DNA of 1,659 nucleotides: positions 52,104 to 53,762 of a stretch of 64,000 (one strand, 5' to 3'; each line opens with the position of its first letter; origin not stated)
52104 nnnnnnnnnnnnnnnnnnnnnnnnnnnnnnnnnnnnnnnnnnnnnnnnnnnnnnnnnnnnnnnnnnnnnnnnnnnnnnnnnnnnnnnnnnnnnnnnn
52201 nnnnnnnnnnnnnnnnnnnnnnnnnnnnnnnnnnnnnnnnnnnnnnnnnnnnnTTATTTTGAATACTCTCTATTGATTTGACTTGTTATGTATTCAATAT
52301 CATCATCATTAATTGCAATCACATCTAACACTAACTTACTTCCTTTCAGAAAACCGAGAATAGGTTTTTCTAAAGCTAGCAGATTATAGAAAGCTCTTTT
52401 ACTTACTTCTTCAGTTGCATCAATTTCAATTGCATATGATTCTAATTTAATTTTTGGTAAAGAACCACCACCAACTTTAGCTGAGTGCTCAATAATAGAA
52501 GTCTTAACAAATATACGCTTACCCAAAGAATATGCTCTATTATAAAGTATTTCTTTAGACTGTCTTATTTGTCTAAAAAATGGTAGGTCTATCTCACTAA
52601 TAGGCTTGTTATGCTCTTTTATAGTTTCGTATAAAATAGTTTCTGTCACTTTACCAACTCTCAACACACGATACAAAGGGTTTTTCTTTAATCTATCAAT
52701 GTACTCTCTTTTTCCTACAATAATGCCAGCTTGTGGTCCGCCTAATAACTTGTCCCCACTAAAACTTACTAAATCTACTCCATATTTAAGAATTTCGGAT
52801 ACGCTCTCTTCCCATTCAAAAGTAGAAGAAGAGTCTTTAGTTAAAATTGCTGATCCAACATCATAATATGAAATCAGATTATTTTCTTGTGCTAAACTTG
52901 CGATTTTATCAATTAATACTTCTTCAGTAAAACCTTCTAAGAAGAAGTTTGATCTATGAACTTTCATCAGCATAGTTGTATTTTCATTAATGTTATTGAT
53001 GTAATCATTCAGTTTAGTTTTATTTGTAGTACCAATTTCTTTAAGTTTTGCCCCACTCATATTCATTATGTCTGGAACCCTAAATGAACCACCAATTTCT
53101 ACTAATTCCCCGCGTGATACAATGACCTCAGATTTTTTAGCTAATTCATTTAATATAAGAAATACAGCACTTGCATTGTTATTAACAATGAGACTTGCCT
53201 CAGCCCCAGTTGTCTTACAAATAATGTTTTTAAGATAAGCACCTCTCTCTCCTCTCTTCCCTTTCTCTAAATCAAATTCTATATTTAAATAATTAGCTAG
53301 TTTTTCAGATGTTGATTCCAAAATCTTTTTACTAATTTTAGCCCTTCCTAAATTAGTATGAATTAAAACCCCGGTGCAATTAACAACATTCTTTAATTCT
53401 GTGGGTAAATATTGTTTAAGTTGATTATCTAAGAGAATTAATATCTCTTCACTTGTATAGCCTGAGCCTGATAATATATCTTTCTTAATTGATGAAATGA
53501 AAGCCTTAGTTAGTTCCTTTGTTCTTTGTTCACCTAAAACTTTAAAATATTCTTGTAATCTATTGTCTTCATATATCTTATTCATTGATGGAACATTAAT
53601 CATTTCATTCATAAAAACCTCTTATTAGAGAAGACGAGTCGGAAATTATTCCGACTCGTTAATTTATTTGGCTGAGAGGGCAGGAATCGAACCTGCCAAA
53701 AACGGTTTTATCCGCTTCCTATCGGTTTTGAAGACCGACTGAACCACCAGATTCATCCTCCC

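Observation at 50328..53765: Complete selenocysteine-insertion operon selC-selA-selB, but no obvious selenoprotein gene in the window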

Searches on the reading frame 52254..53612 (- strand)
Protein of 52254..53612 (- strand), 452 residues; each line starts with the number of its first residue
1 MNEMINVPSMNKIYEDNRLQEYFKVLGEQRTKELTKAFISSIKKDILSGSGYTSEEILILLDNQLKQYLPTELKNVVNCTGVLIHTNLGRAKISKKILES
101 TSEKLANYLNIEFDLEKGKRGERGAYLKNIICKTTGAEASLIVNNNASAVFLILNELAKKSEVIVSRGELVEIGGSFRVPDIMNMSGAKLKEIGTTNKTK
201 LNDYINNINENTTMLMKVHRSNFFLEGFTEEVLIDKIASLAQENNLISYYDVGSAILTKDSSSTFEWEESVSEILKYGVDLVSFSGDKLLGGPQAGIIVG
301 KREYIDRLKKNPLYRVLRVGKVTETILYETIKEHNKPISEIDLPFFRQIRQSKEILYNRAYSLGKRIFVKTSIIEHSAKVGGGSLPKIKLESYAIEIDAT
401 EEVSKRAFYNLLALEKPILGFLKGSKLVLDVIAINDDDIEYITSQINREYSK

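Call 7: search_protein_families(library=ncbifam, proteins=[window:52254-53612:-])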
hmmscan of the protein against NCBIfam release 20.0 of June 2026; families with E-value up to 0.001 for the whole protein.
window:52254-53612:- (452 aa): 4 families
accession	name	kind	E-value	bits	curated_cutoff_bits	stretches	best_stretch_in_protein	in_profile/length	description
TIGR00474.1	selA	equivalog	4e-146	487.5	267.9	1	6-447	3-454/455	L-seryl-tRNA(Sec) selenium transferase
TIGR01437.1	selA_rel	subfamily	1.5e-23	83.3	385.3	1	72-333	6-256/363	DgaE family pyridoxal phosphate-dependent ammonia lyase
NF047797.1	glminPNH3LysDgaE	equivalog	1.1e-11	44.4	600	1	72-349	8-274/367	D-glucosaminate-6-phosphate ammonia lyase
TIGR03576.1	pyridox_MJ0158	hypoth_equivalog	6.8e-08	32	304.45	1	139-311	73-227/346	TIGR03576 family pyridoxal phosphate-dependent enzyme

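Call 8: search_protein_families(library=pfam, proteins=[window:52254-53612:-])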
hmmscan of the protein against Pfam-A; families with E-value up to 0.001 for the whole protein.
window:52254-53612:- (452 aa): 2 families
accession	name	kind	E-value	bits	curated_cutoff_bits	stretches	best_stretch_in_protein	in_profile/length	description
PF03841.19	SelA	-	1.1e-122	410.1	22.8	1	76-433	1-365/367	L-seryl-tRNA selenium transferase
PF00266.25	Aminotran_5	-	1.7e-05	24.4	21.5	1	155-310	84-223/371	Aminotransferase class-V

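Call 15: find_encoding_contigs(protein=window:52254-53612:-, flank=10000, max_places=6)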
Protein window:52254-53612:- (452 aa): no gene with exactly this product is on record in the collection.

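Call 16: find_related_loci(query=window:52254-53612:-, collection=genome_contigs, flank=10000)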
Query window:52254-53612:- (452 aa) in genome_contigs; peptide patterns used: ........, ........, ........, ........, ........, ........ (x = any residue, [..] = any of these).
70 stretches matched a pattern; 3 encode a relative of the query (tblastn E <= 1e-3); 3 distinct loci.
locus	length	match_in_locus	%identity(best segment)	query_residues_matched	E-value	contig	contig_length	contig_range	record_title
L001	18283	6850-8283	40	7-447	2e-89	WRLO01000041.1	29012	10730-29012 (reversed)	MAG: Candidatus Cloacimonadota bacterium isolate Th196P3bin22 Ga0099364_10002545, whole genome shotgun sequence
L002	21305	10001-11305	38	1-442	5e-85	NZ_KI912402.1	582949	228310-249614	Brachyspira alvinipulli ATCC 51933 T324DRAFT_scaffold00001.1, whole genome shotgun sequence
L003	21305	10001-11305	38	1-442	1e-84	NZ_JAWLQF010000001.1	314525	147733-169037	Brachyspira alvinipulli strain DD10 DD10_N1_l=314525_d=1.00x, whole genome shotgun sequence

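Call 17: find_homologous_proteins(query=window:52254-53612:-, max_evalue=1e-30)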
Query window:52254-53612:- (452 aa): 8000 proteins with E <= 1e-30 among 8000 candidates; the best 120 are listed.
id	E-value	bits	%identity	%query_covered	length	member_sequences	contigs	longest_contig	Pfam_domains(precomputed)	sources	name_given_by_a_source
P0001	1.3e-285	965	100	100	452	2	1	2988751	PF03841.20,PF00266.26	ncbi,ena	-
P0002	2.3e-159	549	59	100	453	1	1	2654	PF03841.20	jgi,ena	-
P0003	4.5e-146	505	52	100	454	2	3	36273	PF03841.20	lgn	-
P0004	1.3e-143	497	51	100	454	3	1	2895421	PF03841.20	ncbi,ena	-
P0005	2.4e-140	486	50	100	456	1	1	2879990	PF03841.20,PF00266.26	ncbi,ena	-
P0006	2.2e-138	480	50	100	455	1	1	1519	PF03841.20,PF00266.26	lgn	-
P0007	1.5e-137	477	49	100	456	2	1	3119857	PF03841.20,PF00266.26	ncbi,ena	-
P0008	3.3e-137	476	48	100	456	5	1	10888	PF03841.20,PF12390.14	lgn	-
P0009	7.7e-137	475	51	100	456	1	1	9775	PF03841.20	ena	-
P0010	8.5e-137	475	49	100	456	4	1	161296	PF03841.20,PF00266.26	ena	-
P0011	1.6e-136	474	49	100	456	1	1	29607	PF03841.20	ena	-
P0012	2.9e-136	473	50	100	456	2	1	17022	PF03841.20,PF00266.26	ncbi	-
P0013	1.4e-135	471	50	100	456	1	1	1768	PF03841.20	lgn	-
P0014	9.1e-135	468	48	100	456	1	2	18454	PF03841.20,PF00266.26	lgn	-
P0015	9.6e-134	464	50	100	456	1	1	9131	PF03841.20,PF00266.26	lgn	-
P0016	1.3e-133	464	48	100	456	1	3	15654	PF03841.20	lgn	-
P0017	8.4e-133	461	48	100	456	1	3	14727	PF03841.20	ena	-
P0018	3.7e-132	459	48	100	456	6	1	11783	PF03841.20,PF12390.14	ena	-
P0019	6.5e-131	455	51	100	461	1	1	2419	PF03841.20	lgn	-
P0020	7.2e-109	383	42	98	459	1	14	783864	PF03841.20,PF00266.26,PF01053.27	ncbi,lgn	-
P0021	7.2e-106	373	47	87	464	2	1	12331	PF03841.20,PF12390.14,PF00266.26,PF01053.27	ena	-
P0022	3.0e-103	364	42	98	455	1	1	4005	PF03841.20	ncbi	-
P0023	8.3e-103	363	43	97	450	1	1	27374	PF03841.20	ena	-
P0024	9.0e-103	362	43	97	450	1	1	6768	PF03841.20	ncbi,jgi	-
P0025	1.1e-101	359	42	99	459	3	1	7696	PF03841.20,PF00266.26,PF01053.27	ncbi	-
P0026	2.2e-101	358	42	98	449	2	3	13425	PF03841.20,PF01053.27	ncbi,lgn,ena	-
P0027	3.6e-101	357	41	98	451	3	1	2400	PF03841.20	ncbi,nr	ncbi:MAG TPA: L-seryl-tRNA(Sec) selenium transferase [Aquificaceae bacterium]|nr:L-seryl-tRNA(Sec) s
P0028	1.1e-100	356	43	96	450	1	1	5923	PF03841.20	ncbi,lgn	-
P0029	1.4e-100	355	41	98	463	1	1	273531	PF03841.20,PF12390.14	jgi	jgi:L-seryl-tRNA(Ser) seleniumtransferase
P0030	2.3e-100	355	41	100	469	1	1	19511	PF03841.20,PF12390.14,PF00266.26,PF01212.28,PF01053.27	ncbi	-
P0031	3.2e-100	354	46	91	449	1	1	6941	PF03841.20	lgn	-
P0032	3.5e-100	354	41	96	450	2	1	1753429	PF03841.20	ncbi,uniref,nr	ncbi:L-seryl-tRNA(Sec) selenium transferase [Hydrogenivirga caldilitoris]|uniref:L-seryl-tRNA(Sec) s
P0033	4.6e-100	354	42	99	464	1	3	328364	PF03841.20,PF12390.14,PF00266.26,PF01053.27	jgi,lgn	jgi:L-seryl-tRNA(Ser) seleniumtransferase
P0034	1.3e-99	352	41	98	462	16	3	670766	PF03841.20,PF12390.14,PF01053.27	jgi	jgi:L-seryl-tRNA(Ser) seleniumtransferase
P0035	1.7e-99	352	49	87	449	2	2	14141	PF03841.20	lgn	-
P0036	2.9e-99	351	45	97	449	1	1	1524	PF03841.20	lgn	-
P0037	3.3e-99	351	46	92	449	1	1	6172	PF03841.20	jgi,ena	-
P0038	3.4e-99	351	46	92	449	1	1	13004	PF03841.20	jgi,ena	-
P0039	3.8e-99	351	46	92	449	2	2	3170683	PF03841.20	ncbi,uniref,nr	ncbi:L-seryl-tRNA(Sec) selenium transferase [Halarcobacter ebronensis]|uniref:L-seryl-tRNA(Sec) sele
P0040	3.8e-98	347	41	98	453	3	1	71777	PF03841.20,PF01053.27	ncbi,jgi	-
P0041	3.8e-98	347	43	97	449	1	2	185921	PF03841.20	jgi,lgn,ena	-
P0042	3.9e-98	347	44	99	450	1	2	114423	PF03841.20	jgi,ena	-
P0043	4.0e-98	347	41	99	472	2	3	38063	PF03841.20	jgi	jgi:L-seryl-tRNA(Ser) seleniumtransferase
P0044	4.1e-98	347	41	98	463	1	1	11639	PF03841.20,PF12390.14,PF00266.26,PF01212.28,PF01041.24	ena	-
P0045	4.6e-98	347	44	94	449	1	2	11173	PF03841.20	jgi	jgi:L-seryl-tRNA(Ser) seleniumtransferase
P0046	5.0e-98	347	43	92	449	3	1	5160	PF03841.20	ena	-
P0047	5.3e-98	347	42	96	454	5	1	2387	PF03841.20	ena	-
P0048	5.4e-98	347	45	87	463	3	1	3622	PF03841.20,PF12390.14,PF00266.26,PF01212.28,PF01053.27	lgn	-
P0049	7.2e-98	346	46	97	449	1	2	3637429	PF03841.20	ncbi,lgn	ncbi:MAG: L-seryl-tRNA(Sec) selenium transferase [Halarcobacter sp.]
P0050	8.0e-98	346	44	97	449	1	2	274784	PF03841.20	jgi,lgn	-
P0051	8.7e-98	346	41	98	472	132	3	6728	PF03841.20,PF01053.27,PF01041.24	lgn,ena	-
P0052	9.2e-98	346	44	97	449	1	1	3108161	PF03841.20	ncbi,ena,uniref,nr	ncbi:L-seryl-tRNA(Sec) selenium transferase [Halarcobacter sp.]|uniref:L-seryl-tRNA(Sec) selenium tr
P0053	9.5e-98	346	45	97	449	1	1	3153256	PF03841.20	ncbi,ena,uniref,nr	ncbi:L-seryl-tRNA(Sec) selenium transferase [Halarcobacter sp.]|uniref:L-seryl-tRNA(Sec) selenium tr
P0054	9.6e-98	346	45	99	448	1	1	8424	PF03841.20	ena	-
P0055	1.0e-97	346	43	99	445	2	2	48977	PF03841.20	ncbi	ncbi:L-seryl-tRNA(Sec) selenium transferase [Caminibacter sp.]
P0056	1.1e-97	346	44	98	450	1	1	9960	PF03841.20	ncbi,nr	ncbi:MAG: L-seryl-tRNA(Sec) selenium transferase [Campylobacteraceae bacterium]|nr:L-seryl-tRNA(Sec)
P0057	1.2e-97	346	42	98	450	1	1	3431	PF03841.20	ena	-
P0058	1.4e-97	345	45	98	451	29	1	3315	PF03841.20,PF00266.26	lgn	-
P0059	1.6e-97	345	40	99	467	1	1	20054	PF03841.20,PF12390.14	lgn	-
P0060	1.6e-97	345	43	95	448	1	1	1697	PF03841.20,PF00266.26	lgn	-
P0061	1.7e-97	345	41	98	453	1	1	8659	PF03841.20,PF00266.26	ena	-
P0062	1.9e-97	345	41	98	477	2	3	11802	PF03841.20,PF12390.14,PF00266.26,PF01053.27,PF01041.24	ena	-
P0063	1.9e-97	345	44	97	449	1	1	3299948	PF03841.20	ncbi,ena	-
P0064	1.9e-97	345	44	94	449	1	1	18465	PF03841.20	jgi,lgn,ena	-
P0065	1.9e-97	345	43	96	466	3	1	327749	PF03841.20,PF00266.26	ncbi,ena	-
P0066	2.0e-97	345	42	99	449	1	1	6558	PF03841.20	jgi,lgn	-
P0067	2.3e-97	345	47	94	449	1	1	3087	PF03841.20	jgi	jgi:L-seryl-tRNA(Ser) seleniumtransferase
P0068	2.4e-97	345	42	95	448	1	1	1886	PF03841.20,PF00266.26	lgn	-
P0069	2.6e-97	345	44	100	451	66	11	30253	PF03841.20,PF00266.26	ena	-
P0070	2.6e-97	344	41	97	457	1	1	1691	PF03841.20,PF12390.14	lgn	-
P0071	2.6e-97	344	45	96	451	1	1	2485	PF03841.20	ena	-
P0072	3.2e-97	344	40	98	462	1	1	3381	PF03841.20,PF00266.26,PF01053.27,PF01041.24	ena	-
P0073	3.3e-97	344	44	94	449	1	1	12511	PF03841.20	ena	-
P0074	3.6e-97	344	43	100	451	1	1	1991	PF03841.20,PF00266.26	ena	-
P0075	3.6e-97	344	46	87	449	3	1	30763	PF03841.20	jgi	-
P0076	3.9e-97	344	42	98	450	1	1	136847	PF03841.20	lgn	-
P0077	4.5e-97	344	43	94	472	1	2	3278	PF03841.20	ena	-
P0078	4.9e-97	344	44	94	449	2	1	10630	PF03841.20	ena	-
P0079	5.0e-97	344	40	98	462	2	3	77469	PF03841.20,PF00266.26,PF01053.27,PF01041.24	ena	-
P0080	5.5e-97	343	44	94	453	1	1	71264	PF03841.20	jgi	jgi:L-seryl-tRNA(Ser) seleniumtransferase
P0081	6.0e-97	343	40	97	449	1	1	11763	PF03841.20,PF01053.27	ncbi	-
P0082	7.2e-97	343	41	99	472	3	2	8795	PF03841.20,PF12390.14,PF00266.26,PF01212.28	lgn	-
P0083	8.4e-97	343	44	98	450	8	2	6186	PF03841.20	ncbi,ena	-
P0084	9.6e-97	343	41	98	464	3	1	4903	PF03841.20,PF12390.14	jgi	-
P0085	1.0e-96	343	42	97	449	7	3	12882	PF03841.20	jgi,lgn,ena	-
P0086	1.1e-96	342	44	99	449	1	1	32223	PF03841.20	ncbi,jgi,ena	ncbi:MAG: L-seryl-tRNA(Sec) selenium transferase [Arcobacteraceae bacterium]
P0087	1.2e-96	342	44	92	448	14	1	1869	PF03841.20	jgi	jgi:L-seryl-tRNA(Ser) seleniumtransferase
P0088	1.7e-96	342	44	98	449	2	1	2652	PF03841.20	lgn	-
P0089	1.7e-96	342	40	98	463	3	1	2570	PF03841.20,PF12390.14,PF00266.26,PF01212.28,PF01053.27,PF01041.24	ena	-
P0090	1.8e-96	342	41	98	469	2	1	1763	PF03841.20,PF01053.27,PF01041.24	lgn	-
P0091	2.1e-96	341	43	98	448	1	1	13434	PF03841.20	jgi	jgi:L-seryl-tRNA(Ser) seleniumtransferase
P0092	2.2e-96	341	43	86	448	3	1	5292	PF03841.20,PF00266.26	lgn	-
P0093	2.2e-96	341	44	88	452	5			PF03841.20,PF00266.26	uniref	uniref:L-seryl-tRNA(Sec) selenium transferase n=1 Tax=Aquifex aeolicus (strain VF5) TaxID=224324 Rep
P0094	2.3e-96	341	42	100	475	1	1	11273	PF03841.20,PF12390.14,PF00266.26,PF01212.28,PF01053.27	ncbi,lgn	-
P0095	2.4e-96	341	43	99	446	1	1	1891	PF03841.20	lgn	-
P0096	2.5e-96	341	42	94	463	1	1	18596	PF03841.20,PF01041.24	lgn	-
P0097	2.6e-96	341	44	94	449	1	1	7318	PF03841.20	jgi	jgi:L-seryl-tRNA(Ser) seleniumtransferase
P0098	3.2e-96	341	43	99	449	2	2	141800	PF03841.20,PF00266.26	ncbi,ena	-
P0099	3.2e-96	341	43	99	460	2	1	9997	PF03841.20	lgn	-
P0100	3.6e-96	341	43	98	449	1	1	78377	PF03841.20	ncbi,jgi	jgi:L-seryl-tRNA(Ser) seleniumtransferase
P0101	3.7e-96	341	44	97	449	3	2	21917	PF03841.20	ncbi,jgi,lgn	-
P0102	3.9e-96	341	43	98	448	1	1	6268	PF03841.20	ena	-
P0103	4.0e-96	341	43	98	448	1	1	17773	PF03841.20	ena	-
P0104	4.3e-96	340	44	98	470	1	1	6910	PF03841.20,PF12390.14,PF00266.26,PF01053.27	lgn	-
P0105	4.5e-96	340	43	97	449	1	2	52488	PF03841.20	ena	-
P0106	4.5e-96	340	47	86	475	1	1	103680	PF03841.20,PF12390.14,PF01053.27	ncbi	-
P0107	4.6e-96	340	43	99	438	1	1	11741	PF03841.20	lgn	-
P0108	4.7e-96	340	41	100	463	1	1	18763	PF03841.20,PF12390.14,PF00266.26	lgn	-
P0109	4.9e-96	340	39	98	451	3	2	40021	PF03841.20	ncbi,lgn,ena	-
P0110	5.0e-96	340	40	99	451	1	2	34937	PF03841.20,PF00266.26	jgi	jgi:L-seryl-tRNA(Ser) seleniumtransferase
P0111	5.0e-96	340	49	83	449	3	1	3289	PF03841.20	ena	-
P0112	5.0e-96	340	45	94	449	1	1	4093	PF03841.20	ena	-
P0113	5.9e-96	340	48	81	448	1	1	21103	PF03841.20,PF00266.26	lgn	-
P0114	6.1e-96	340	43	98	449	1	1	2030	PF03841.20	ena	-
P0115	6.2e-96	340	42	97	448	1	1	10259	PF03841.20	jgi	-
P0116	6.3e-96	340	47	83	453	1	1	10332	PF03841.20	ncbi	-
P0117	6.4e-96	340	40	96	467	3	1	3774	PF03841.20,PF12390.14,PF01212.28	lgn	-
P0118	6.5e-96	340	43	96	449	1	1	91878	PF03841.20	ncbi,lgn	-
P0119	6.5e-96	340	42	94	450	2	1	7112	PF03841.20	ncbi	-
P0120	7.1e-96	340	43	98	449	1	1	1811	PF03841.20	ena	-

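Call 18: find_encoding_contigs(protein=P0001, flank=10000, max_places=3)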
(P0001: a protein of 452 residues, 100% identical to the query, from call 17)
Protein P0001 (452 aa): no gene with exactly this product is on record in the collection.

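Call 19: find_encoding_contigs(protein=P0004, flank=10000, max_places=3)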
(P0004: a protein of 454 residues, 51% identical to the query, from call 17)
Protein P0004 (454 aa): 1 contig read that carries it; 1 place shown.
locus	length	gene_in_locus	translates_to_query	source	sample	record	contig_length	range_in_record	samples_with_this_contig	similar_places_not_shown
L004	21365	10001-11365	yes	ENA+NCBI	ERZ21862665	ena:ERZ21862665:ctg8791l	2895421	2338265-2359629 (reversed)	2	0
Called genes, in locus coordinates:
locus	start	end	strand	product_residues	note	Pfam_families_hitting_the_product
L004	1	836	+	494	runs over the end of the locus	PF14493:HTH_40 (weak), PF15978:TnsD (weak), PF00665:rve (faint), PF13683:rve_3 (weak), PF22483:Mu-transpos_C_2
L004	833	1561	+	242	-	PF01695:IstB_IS21, PF13173:AAA_14 (faint), PF04851:ResIII (weak), PF00308:Bac_DnaA, PF00004:AAA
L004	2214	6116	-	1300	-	PF00041:fn3, PF13860:FlgD_ig (weak), PF18962:Por_Secre_tail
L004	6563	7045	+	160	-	PF01257:2Fe-2S_thioredx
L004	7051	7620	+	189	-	PF02518:HATPase_c, PF13589:HATPase_c_3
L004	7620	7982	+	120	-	-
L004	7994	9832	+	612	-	PF01257:2Fe-2S_thioredx (weak), PF01512:Complex1_51K, PF10531:SLBB, PF22461:SLBB_2 (weak), PF10589:NADH_4Fe-4S, PF00037:Fer4 (weak), PF12838:Fer4_7, PF14697:Fer4_21, +4 more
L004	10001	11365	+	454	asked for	PF03841:SelA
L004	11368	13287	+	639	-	PF00009:GTP_EFTU, PF01926:MMR_HSR1 (weak), PF03144:GTP_EFTU_D2, PF25461:Beta-barrel_SelB, PF09107:WHD_3rd_SelB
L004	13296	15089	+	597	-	PF05496:RuvB_N (faint), PF13177:DNA_pol3_delta2, PF13401:AAA_22 (weak), PF00004:AAA, PF07728:AAA_5 (faint), PF21960:RCF1-5-like_lid (weak), PF22608:DNAX_ATPase_lid, PF12169:DNA_pol3_gamma3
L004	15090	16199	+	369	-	PF13506:Glyco_transf_21 (weak), PF00535:Glycos_transf_2, PF10111:Glyco_tranf_2_2, PF13641:Glyco_tranf_2_3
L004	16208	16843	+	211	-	PF00485:PRK, PF01121:CoaE (faint), PF13238:AAA_18 (faint)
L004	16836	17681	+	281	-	PF02811:PHP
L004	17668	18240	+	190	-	-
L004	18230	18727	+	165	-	PF00186:DHFR_1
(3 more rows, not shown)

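Call 20: find_encoding_contigs(protein=P0005, flank=10000, max_places=2)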
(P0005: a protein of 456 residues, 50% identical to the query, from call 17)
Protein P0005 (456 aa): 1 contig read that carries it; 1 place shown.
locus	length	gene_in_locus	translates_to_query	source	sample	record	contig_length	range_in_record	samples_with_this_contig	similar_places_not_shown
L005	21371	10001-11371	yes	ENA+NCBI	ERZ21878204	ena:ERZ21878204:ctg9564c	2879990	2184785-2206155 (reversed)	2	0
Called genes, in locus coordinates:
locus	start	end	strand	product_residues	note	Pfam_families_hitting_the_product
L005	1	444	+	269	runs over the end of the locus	PF14805:THDPS_N_2, PF00132:Hexapep (weak), PF14602:Hexapep_2 (weak)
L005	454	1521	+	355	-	PF00155:Aminotran_1_2, PF01041:DegT_DnrJ_EryC1 (weak), PF01053:Cys_Met_Meta_PP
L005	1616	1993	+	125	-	-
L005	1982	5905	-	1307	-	PF00041:fn3, PF13860:FlgD_ig (weak), PF18962:Por_Secre_tail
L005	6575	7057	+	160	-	PF01257:2Fe-2S_thioredx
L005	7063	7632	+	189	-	PF02518:HATPase_c, PF13589:HATPase_c_3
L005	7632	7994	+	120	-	-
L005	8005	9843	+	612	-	PF01257:2Fe-2S_thioredx (weak), PF01512:Complex1_51K, PF10531:SLBB, PF22461:SLBB_2 (weak), PF10589:NADH_4Fe-4S, PF00037:Fer4 (weak), PF12838:Fer4_7, PF14697:Fer4_21, +5 more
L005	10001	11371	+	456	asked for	PF03841:SelA, PF00266:Aminotran_5 (weak)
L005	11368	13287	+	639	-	PF00009:GTP_EFTU, PF01926:MMR_HSR1 (weak), PF03144:GTP_EFTU_D2, PF25461:Beta-barrel_SelB, PF09107:WHD_3rd_SelB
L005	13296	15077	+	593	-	PF05496:RuvB_N (faint), PF13177:DNA_pol3_delta2, PF13401:AAA_22 (weak), PF00004:AAA, PF07728:AAA_5 (weak), PF21960:RCF1-5-like_lid (weak), PF22608:DNAX_ATPase_lid, PF12169:DNA_pol3_gamma3, +1 more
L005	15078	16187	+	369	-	PF13506:Glyco_transf_21 (weak), PF00535:Glycos_transf_2, PF10111:Glyco_tranf_2_2 (weak), PF13641:Glyco_tranf_2_3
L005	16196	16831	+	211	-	PF00485:PRK, PF01121:CoaE (faint)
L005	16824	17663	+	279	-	PF02811:PHP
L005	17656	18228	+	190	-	-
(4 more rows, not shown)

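Call 21: find_encoding_contigs(protein=P0007, flank=10000, max_places=2)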
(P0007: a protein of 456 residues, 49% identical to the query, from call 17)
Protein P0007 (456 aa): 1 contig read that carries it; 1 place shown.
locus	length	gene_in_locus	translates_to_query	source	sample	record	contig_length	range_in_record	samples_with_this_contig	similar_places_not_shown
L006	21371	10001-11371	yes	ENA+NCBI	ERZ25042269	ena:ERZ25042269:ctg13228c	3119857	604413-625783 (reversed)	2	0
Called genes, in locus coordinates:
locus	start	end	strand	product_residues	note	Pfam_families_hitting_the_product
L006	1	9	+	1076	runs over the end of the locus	-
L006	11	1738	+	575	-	PF13428:TPR_14 (faint)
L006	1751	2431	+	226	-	PF02463:SMC_N, PF00005:ABC_tran, PF13304:AAA_21 (faint)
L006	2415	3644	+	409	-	PF12704:MacB_PCD, PF02687:FtsX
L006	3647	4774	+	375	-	PF03631:Virul_fac_BrkB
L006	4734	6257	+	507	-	PF02142:MGS, PF01808:AICARFT_IMPCHas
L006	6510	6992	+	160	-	PF01257:2Fe-2S_thioredx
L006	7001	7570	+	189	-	PF02518:HATPase_c, PF13589:HATPase_c_3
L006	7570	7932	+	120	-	-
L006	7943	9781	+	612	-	PF01257:2Fe-2S_thioredx (weak), PF01512:Complex1_51K, PF10531:SLBB, PF22461:SLBB_2 (weak), PF10589:NADH_4Fe-4S, PF00037:Fer4 (weak), PF12838:Fer4_7, PF14697:Fer4_21, +4 more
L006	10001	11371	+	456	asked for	PF03841:SelA, PF00266:Aminotran_5 (weak)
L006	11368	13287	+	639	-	PF00009:GTP_EFTU, PF01926:MMR_HSR1 (faint), PF03144:GTP_EFTU_D2, PF25461:Beta-barrel_SelB (weak), PF09107:WHD_3rd_SelB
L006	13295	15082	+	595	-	PF05496:RuvB_N (faint), PF13177:DNA_pol3_delta2, PF13401:AAA_22 (weak), PF00004:AAA, PF07728:AAA_5 (weak), PF21960:RCF1-5-like_lid (weak), PF22608:DNAX_ATPase_lid, PF12169:DNA_pol3_gamma3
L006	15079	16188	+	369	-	PF13506:Glyco_transf_21, PF00535:Glycos_transf_2, PF10111:Glyco_tranf_2_2, PF13641:Glyco_tranf_2_3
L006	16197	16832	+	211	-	PF00485:PRK, PF01121:CoaE (faint)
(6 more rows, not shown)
